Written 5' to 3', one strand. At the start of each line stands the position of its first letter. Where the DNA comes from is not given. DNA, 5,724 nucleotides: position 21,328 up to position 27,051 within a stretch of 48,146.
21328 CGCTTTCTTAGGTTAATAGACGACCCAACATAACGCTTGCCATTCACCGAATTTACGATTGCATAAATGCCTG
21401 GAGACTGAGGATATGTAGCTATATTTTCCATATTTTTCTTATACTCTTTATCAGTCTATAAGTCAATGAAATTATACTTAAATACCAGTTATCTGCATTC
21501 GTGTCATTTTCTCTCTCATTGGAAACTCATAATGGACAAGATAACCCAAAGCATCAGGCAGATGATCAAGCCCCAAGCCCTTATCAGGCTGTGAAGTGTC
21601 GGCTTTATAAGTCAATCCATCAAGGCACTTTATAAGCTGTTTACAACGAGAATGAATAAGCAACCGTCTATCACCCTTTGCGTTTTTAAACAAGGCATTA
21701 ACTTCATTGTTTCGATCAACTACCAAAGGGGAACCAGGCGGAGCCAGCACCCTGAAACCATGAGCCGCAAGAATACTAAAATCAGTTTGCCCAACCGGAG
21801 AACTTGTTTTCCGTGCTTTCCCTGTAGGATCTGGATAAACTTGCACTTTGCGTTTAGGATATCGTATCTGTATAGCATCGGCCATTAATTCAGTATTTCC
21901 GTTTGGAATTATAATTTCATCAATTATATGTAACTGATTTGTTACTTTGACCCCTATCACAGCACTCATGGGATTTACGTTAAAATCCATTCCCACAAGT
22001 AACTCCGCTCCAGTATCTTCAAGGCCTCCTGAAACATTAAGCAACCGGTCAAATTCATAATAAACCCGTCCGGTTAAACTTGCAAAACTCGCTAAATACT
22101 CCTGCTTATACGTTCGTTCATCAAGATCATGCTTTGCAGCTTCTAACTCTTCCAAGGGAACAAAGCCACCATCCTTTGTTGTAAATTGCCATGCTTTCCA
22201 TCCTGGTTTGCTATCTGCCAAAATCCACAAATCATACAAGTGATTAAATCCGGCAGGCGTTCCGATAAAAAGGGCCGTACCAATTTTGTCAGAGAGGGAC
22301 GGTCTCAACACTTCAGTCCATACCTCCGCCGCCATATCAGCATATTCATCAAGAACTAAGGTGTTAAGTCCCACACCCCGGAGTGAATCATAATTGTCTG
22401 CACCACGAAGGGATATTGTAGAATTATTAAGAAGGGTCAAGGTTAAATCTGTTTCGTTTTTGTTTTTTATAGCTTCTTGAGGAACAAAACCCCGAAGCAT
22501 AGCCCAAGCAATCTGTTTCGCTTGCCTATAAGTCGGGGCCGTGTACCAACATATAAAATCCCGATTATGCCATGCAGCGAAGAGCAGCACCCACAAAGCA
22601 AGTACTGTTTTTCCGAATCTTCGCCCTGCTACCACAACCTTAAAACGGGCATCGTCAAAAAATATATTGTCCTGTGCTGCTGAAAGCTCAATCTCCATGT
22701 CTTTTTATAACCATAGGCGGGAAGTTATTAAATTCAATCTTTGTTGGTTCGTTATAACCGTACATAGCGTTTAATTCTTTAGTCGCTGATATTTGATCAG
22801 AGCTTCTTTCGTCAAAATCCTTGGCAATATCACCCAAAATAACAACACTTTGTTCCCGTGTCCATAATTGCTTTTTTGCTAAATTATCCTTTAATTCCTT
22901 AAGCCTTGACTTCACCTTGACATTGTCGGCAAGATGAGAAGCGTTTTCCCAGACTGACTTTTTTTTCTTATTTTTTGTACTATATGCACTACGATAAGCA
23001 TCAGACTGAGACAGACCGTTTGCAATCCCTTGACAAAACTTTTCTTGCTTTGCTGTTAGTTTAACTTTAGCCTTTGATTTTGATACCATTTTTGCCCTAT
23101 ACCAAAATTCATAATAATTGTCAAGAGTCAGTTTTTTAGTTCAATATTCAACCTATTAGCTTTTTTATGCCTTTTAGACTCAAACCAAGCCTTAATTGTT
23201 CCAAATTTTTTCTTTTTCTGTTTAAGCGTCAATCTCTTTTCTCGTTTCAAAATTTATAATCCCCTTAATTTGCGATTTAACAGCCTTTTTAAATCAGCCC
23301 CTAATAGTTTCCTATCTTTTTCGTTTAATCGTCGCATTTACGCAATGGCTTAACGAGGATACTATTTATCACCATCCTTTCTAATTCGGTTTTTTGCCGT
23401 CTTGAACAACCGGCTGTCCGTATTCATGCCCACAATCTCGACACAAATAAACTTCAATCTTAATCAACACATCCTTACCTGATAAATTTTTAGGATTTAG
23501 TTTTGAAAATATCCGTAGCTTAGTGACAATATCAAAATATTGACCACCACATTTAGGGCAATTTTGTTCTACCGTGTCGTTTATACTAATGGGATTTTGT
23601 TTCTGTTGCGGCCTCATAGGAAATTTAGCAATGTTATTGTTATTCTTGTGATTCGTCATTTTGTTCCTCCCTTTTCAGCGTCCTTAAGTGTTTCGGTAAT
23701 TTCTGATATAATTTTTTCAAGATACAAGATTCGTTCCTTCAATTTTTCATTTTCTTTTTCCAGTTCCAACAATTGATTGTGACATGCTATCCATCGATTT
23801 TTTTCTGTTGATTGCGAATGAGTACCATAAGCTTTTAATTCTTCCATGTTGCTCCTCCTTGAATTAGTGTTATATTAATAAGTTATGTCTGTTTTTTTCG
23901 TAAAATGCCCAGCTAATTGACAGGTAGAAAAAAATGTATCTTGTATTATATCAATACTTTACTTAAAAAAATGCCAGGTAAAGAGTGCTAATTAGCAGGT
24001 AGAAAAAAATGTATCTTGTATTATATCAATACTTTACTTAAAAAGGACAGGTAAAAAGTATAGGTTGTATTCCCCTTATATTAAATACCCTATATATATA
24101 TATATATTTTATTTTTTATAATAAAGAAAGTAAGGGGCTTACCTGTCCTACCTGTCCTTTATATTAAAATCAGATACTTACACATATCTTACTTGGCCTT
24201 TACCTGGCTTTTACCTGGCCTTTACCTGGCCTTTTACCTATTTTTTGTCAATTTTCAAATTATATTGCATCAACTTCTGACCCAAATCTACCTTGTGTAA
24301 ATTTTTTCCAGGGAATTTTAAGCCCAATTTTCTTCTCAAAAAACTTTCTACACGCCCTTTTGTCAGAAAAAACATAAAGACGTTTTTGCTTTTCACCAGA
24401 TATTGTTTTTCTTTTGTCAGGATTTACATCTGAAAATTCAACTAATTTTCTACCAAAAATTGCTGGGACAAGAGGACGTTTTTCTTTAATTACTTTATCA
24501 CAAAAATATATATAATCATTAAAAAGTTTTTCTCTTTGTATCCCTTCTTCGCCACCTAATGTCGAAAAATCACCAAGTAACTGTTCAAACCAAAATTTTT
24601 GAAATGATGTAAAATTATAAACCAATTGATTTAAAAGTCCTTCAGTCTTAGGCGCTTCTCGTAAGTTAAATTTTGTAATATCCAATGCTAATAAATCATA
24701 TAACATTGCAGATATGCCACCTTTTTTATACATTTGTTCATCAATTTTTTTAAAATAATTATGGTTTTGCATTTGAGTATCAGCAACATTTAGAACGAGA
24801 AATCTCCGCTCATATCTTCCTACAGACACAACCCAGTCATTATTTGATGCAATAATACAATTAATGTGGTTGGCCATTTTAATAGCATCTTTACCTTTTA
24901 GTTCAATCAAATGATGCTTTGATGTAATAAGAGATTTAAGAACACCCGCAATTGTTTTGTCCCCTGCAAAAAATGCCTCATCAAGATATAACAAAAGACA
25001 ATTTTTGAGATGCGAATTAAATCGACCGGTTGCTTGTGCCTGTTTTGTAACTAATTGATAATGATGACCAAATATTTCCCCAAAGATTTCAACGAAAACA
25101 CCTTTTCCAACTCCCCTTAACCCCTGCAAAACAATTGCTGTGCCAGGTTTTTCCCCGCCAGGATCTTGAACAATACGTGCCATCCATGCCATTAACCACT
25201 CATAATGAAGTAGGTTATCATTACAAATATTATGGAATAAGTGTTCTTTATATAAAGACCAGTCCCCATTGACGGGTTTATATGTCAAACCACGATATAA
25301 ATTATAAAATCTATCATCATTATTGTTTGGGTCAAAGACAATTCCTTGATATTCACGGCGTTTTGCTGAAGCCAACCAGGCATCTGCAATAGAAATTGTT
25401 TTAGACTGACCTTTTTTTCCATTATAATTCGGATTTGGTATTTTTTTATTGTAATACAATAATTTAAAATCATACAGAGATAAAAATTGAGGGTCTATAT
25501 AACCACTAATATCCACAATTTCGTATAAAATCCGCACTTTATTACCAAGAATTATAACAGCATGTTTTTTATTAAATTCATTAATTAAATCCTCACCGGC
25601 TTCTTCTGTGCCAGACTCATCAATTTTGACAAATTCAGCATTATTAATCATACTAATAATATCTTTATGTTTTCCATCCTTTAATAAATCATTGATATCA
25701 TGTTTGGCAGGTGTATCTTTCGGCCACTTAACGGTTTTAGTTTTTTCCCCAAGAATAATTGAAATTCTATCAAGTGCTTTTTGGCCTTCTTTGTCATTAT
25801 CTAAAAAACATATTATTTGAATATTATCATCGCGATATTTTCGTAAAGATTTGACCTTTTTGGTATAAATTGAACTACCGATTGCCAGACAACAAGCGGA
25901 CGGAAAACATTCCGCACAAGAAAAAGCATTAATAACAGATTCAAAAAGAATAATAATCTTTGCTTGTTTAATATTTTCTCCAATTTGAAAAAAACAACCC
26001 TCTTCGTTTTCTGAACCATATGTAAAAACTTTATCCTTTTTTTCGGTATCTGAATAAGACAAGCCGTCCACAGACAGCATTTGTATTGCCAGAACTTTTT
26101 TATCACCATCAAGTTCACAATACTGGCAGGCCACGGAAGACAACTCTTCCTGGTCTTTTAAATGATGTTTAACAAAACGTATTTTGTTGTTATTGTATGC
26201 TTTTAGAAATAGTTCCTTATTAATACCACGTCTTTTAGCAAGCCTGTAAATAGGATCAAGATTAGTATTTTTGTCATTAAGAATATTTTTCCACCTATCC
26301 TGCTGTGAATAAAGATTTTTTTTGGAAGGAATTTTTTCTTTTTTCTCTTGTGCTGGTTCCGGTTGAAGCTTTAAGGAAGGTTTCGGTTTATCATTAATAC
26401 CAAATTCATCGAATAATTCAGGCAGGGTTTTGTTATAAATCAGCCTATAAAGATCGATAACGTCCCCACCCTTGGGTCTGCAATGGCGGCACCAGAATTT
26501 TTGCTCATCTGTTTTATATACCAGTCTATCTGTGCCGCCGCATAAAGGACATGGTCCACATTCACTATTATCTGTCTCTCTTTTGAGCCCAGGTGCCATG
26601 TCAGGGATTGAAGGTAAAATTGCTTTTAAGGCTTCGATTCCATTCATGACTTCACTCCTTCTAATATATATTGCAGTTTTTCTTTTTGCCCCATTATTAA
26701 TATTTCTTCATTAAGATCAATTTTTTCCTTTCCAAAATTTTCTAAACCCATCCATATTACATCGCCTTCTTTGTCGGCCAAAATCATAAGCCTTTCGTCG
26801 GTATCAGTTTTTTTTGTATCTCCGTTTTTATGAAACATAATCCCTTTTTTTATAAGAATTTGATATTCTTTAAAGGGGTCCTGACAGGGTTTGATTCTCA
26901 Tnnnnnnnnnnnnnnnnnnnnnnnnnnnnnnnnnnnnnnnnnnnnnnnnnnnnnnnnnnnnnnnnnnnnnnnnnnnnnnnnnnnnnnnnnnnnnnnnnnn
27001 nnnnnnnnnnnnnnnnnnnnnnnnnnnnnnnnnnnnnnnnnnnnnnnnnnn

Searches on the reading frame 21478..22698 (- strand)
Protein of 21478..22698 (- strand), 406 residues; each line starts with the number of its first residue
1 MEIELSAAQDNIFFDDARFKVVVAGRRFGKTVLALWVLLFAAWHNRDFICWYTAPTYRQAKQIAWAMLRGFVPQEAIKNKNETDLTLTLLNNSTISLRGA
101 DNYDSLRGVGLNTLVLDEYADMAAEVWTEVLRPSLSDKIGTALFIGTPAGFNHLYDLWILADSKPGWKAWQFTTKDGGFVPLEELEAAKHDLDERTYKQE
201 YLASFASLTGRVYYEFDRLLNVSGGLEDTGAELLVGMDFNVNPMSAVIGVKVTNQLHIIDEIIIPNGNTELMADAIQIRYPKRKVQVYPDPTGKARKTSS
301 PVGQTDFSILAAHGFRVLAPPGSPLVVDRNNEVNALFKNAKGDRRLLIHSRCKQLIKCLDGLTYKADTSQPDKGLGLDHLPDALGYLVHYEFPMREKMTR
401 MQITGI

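Call 13: search_protein_families(library=pfam, proteins=[window:21478-22698:-], max_evalue=0.01)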
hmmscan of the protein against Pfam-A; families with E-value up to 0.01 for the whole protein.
window:21478-22698:- (406 aa): 2 families
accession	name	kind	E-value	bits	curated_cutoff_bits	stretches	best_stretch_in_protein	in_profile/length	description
PF03237.21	Terminase_6N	-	3.4e-08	33.8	22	1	23-215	3-210/215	Terminase large subunit, T4likevirus-type, N-terminal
PF13401.12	AAA_22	-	0.0022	18.7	27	1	17-153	5-128/130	AAA domain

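Call 76: search_dna_similar(query=window:21478-22698:-, collection=phages, mode=protein, max_rows=12)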
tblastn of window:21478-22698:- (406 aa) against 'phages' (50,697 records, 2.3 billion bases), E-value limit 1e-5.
Records with a match: 2058; places in all: 2062; records where one place covers at least 80% of the query: 799.
Best place of each record, by identity: <60% 2058.
By first word of the organism name: Salmonella 636; Vibrio 422; Escherichia 390; Klebsiella 138; Mycobacterium 62; Pseudomonas 43; Gordonia 42; Microbacterium 38; Pelagibacter 28; Bacteriophage 17; and 64 more.
By host as written in the record: - 424; Escherichia coli 186; Salmonella enterica 77; Salmonella enterica subsp. enterica serovar Enteritidis 74; Salmonella enterica subsp. enterica serovar Typhimurium 66; Salmonella sp. 61; Salmonella enterica subsp. enterica serovar Enteritidis PT1 59; Klebsiella pneumoniae 41; and 407 more.
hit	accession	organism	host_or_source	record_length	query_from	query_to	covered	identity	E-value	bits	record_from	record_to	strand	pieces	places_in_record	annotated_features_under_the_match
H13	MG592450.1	Vibrio phage 1.074.O._10N.222.49.B7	Vibrio breoganii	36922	1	397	98%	56.9%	4e-125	404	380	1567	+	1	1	terminase-like family protein | terminase small subunit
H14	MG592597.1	Vibrio phage 1.233.A._10N.261.51.E6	Vibrio breoganii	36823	1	397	98%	56.9%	2e-124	402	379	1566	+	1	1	terminase-like family protein | terminase small subunit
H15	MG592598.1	Vibrio phage 1.233.B._10N.261.51.E6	Vibrio breoganii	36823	1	397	98%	56.9%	2e-124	402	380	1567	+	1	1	terminase-like family protein | terminase small subunit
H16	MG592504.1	Vibrio phage 1.133.O._10N.222.51.E4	Vibrio breoganii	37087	1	397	98%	56.9%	2e-124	402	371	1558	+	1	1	terminase-like family protein | terminase small subunit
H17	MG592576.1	Vibrio phage 1.206.O._10N.222.51.B10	Vibrio breoganii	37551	1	397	98%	56.9%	8e-124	400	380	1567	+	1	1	terminase-like family protein | terminase small subunit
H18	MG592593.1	Vibrio phage 1.226.O._10N.261.48.E5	Vibrio breoganii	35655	1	404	100%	55.6%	1e-124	402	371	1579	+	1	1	terminase-like family protein | terminase small subunit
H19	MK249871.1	Vibrio phage LP.2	Vibrio maritimus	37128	1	397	98%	56.6%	4e-126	406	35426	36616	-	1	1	hypothetical protein (x2)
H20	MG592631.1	Vibrio phage 1.266.O._10N.286.52.F9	Vibrio breoganii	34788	1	397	98%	56.6%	2e-124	402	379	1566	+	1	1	terminase-like family protein | terminase small subunit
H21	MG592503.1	Vibrio phage 1.132.O._10N.222.49.F8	Vibrio breoganii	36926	1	397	98%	56.6%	7e-124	400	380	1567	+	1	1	terminase-like family protein | terminase small subunit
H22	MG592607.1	Vibrio phage 1.242.O._10N.261.54.B2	Vibrio breoganii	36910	1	397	98%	56.6%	8e-124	400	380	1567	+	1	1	hypothetical protein | terminase small subunit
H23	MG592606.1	Vibrio phage 1.240.O._10N.261.52.F8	Vibrio breoganii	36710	1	397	98%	56.4%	1e-122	397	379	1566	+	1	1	terminase-like family protein | terminase small subunit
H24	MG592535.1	Vibrio phage 1.168.O._10N.261.52.A10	Vibrio breoganii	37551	1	397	98%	56.4%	3e-124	401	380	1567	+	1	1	terminase-like family protein | terminase small subunit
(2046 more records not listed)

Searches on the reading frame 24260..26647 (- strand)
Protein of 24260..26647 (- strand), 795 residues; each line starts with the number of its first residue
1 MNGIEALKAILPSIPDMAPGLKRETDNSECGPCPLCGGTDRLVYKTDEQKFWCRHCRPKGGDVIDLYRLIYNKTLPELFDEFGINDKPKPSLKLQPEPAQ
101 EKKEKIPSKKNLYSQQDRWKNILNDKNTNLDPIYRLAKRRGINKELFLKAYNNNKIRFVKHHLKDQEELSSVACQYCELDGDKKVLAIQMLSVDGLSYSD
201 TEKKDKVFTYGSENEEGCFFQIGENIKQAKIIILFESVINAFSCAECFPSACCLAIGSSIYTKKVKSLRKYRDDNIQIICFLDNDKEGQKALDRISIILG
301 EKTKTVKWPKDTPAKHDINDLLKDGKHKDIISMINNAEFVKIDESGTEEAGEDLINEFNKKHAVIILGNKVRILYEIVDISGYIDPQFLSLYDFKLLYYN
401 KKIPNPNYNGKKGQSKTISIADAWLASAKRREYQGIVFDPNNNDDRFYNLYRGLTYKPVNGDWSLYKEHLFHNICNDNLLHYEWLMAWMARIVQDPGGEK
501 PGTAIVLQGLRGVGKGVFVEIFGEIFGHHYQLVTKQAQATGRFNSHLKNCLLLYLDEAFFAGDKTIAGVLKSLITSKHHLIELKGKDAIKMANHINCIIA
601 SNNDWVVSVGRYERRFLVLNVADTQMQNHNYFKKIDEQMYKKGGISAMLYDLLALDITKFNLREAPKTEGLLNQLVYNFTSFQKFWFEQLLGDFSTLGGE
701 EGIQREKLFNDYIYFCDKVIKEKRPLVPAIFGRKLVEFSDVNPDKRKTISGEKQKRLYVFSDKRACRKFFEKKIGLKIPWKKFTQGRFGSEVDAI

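Call 13: search_protein_families(library=pfam, proteins=[window:24260-26647:-], max_evalue=0.01)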
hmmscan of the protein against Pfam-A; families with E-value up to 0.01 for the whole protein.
window:24260-26647:- (795 aa): 4 families
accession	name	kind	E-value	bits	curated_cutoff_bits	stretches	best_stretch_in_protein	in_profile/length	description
PF19263.5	DUF5906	-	1.5e-21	77.6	27.6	1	507-614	1-113/114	Family of unknown function (DUF5906)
PF13155.12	Toprim_2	-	2.5e-10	41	22.1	1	233-322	1-88/88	Toprim-like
PF05272.17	VapE-like_dom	-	1.2e-06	28.5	25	1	480-636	31-181/217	Virulence-associated protein E-like domain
PF13362.12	Toprim_3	-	4.6e-05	24.2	27.2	1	232-323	2-90/95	Toprim domain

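Call 18: search_protein_families(library=phrogs, proteins=[window:24260-26647:-], max_evalue=0.01)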
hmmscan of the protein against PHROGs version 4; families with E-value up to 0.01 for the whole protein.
window:24260-26647:- (795 aa): 13 families
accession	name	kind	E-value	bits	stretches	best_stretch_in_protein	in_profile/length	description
phrog_1156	-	DNA, RNA and nucleotide metabolism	4e-40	139.1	1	422-783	467-846/855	DNA primase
phrog_1829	-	DNA, RNA and nucleotide metabolism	3.3e-33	115.8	1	460-760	465-752/772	DNA primase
phrog_510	-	DNA, RNA and nucleotide metabolism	1.3e-14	54.9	1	20-328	34-351/667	DNA primase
phrog_24712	-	unknown function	2.5e-14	53.2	1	472-637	445-612/801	-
phrog_239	-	DNA, RNA and nucleotide metabolism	1.2e-13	51.9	1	200-360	163-335/801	DNA primase/helicase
phrog_4762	-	unknown function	1.1e-10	41.2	1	470-620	474-625/822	-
phrog_47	-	DNA, RNA and nucleotide metabolism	5.2e-10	39.5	1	33-341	55-337/947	DNA primase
phrog_2249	-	DNA, RNA and nucleotide metabolism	8.5e-09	35.6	1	422-546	426-588/802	DNA primase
phrog_6444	-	DNA, RNA and nucleotide metabolism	0.0001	22.3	0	227-338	257-367/577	DNA primase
phrog_1139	-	DNA, RNA and nucleotide metabolism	0.00014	21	1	22-326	19-273/895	DNA primase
phrog_25777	-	DNA, RNA and nucleotide metabolism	0.0013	17.8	1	29-87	68-128/907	DNA primase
phrog_599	-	moron, auxiliary metabolic gene and host takeover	0.0073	17.5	0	27-62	71-111/262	Lar-like restriction alleviation protein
phrog_22173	-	DNA, RNA and nucleotide metabolism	0.0087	17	0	203-313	8-119/133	DNA primase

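Call 34: find_related_loci(query=window:24260-26647:-, collection=viral_contigs, flank=10000)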
Query window:24260-26647:- (795 aa) in viral_contigs; peptide patterns used: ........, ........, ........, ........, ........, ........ (x = any residue, [..] = any of these).
8 stretches matched a pattern, but none encodes a relative of the query by tblastn (E <= 1e-3).

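Call 75: search_dna_similar(query=window:24260-26647:-, collection=phages, mode=protein, max_rows=12)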
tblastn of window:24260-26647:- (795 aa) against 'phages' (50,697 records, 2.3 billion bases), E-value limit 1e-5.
Records with a match: 276; places in all: 276; records where one place covers at least 80% of the query: 0.
Best place of each record, by identity: <60% 276.
By first word of the organism name: Pseudomonas 94; Vibrio 40; Xanthomonas 23; Achromobacter 21; Stenotrophomonas 14; Bordetella 9; Moraxella 8; Providencia 7; Roseobacter 6; Brevundimonas 5; and 27 more.
By host as written in the record: Pseudomonas aeruginosa 35; - 29; Pseudomonas aeruginosa PAO1 23; Pseudomonas aeruginosa PA14 10; Vibrio cholerae 2095 9; Bordetella bronchiseptica ATCC 10580 9; Achromobacter sp. 9; Moraxella catarrhalis 8; and 81 more.
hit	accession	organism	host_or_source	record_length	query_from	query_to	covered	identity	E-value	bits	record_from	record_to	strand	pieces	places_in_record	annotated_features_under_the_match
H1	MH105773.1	Vibrio phage Rostov 6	Vibrio cholerae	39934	346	778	54%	35.4%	2e-68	252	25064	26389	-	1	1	integrase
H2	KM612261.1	Vibrio phage H1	Vibrio cholerae 2095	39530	346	778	54%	35.4%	4e-68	251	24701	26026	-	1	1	integrase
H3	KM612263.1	Vibrio phage H3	Vibrio cholerae 2095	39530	346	778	54%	35.4%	4e-68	251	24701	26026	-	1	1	integrase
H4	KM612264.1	Vibrio phage J2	Vibrio cholerae 2095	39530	346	778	54%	35.4%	4e-68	251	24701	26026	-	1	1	integrase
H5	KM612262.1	Vibrio phage H2 SGB-2014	Vibrio cholerae 2095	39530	346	778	54%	35.4%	4e-68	251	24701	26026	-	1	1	integrase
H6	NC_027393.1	Vibrio phage J2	Vibrio cholerae 2095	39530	346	778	54%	35.4%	4e-68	251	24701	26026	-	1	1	DNA primase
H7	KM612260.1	Vibrio phage CJY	Vibrio cholerae 2095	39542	346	778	54%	35.4%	4e-68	251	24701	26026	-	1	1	integrase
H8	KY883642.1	Vibrio phage JSF15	Vibrio cholerae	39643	346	778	54%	35.4%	4e-68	251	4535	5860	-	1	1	integrase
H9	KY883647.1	Vibrio phage JSF33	Vibrio cholerae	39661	346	778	54%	35.4%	4e-68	251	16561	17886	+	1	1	integrase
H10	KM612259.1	Vibrio phage QH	Vibrio cholerae 2095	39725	346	778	54%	35.4%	4e-68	251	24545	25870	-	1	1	integrase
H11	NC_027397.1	Vibrio phage QH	Vibrio cholerae 2095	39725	346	778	54%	35.4%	4e-68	251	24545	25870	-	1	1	DNA primase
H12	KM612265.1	Vibrio phage J3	Vibrio cholerae 2095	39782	346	778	54%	35.4%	4e-68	251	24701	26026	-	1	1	integrase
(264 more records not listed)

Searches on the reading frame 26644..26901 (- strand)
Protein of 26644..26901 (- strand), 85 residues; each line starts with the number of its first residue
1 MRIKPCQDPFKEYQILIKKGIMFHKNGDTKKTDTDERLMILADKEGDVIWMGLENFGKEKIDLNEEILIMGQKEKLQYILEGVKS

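Call 13: search_protein_families(library=pfam, proteins=[window:26644-26901:-], max_evalue=0.01)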
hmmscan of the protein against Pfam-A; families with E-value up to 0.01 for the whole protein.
window:26644-26901:- (85 aa): 0 families

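Call 18: search_protein_families(library=phrogs, proteins=[window:26644-26901:-], max_evalue=0.01)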
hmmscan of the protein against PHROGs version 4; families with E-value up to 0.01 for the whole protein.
window:26644-26901:- (85 aa): 2 families
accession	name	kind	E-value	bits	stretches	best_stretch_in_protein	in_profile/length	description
phrog_33188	-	unknown function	0.0027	18.8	1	16-29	20-33/42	-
phrog_9723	-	unknown function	0.0029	18.6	1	24-82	77-134/140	-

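Call 19: search_protein_families(library=pfam, proteins=[window:26644-26901:-], max_evalue=10)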
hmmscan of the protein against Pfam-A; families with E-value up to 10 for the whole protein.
window:26644-26901:- (85 aa): 0 families

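Call 71: search_protein_representatives(protein=window:26644-26901:-)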
Query: 85 residues. Proteins with E-value up to 0.001 (for the whole library): 2; up to 1e-10: 2; up to 1e-30: 1. The best 2 are listed.
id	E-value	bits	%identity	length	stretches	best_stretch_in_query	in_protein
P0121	6.0e-34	131.6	100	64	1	22-85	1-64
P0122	3.3e-13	65.5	33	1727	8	42-81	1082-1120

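Call 72: search_protein_families(library=pfam, proteins=[P0122], max_evalue=0.01)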
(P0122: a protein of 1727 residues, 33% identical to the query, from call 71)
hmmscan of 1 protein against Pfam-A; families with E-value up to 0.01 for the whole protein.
P0122 (1727 aa): 8 families
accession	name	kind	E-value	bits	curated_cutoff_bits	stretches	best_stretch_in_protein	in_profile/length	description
PF02758.22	PYRIN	-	3.8e-99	325.4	22.9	12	13-81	5-75/76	PAAD/DAPIN/Pyrin domain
PF13553.12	FIIND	-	6.3e-22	78.1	25.8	1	1513-1590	4-81/131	Function to find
PF01726.22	LexA_DNA_bind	-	1.1e-17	64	23.7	0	278-313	27-62/65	LexA DNA binding domain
PF01335.27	DED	-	1.2e-10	41.9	35.9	0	354-430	5-79/82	Death effector domain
PF00619.27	CARD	-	5.8e-10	39.5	23.9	1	1642-1724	2-83/85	Caspase recruitment domain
PF20335.4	DUF6630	-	1.3e-06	29.3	27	0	828-862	43-78/158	Domain of unknown function (DUF6630)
PF01049.22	CADH_Y-type_LIR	-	4.4e-05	23.9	24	0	504-527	34-57/60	Cadherin, Y-type LIR-motif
PF14076.12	DUF4258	-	0.0011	19.6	25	0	134-166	34-66/71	Domain of unknown function (DUF4258)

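Call 88: predict_structure(protein=window:26644-26901:-)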
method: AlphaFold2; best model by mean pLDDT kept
length: 85 residues; sequences in the alignment: 1
mean_pLDDT: 47.9   pTM: 0.35
mean pLDDT of the five models: 47.9, 44.5, 38.4, 37.3, 31.5
residues with pLDDT >= 90: 0; 70-90: 0; 50-70: 39; < 50: 46
segments of 3 or more residues with pLDDT < 50: 1-17, 22-28, 65-75, 77-79, 82-85
pLDDT, mean of each block of 10 residues (from residue 1): 32 44 47 58 55 54 46 48 43
secondary structure, 60 per line:
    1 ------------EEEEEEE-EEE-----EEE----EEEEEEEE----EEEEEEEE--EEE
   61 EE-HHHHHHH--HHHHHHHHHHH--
elements in order: E13-19 E21-23 E29-31 E36-43 E48-55 E58-62 H64-70 H73-83
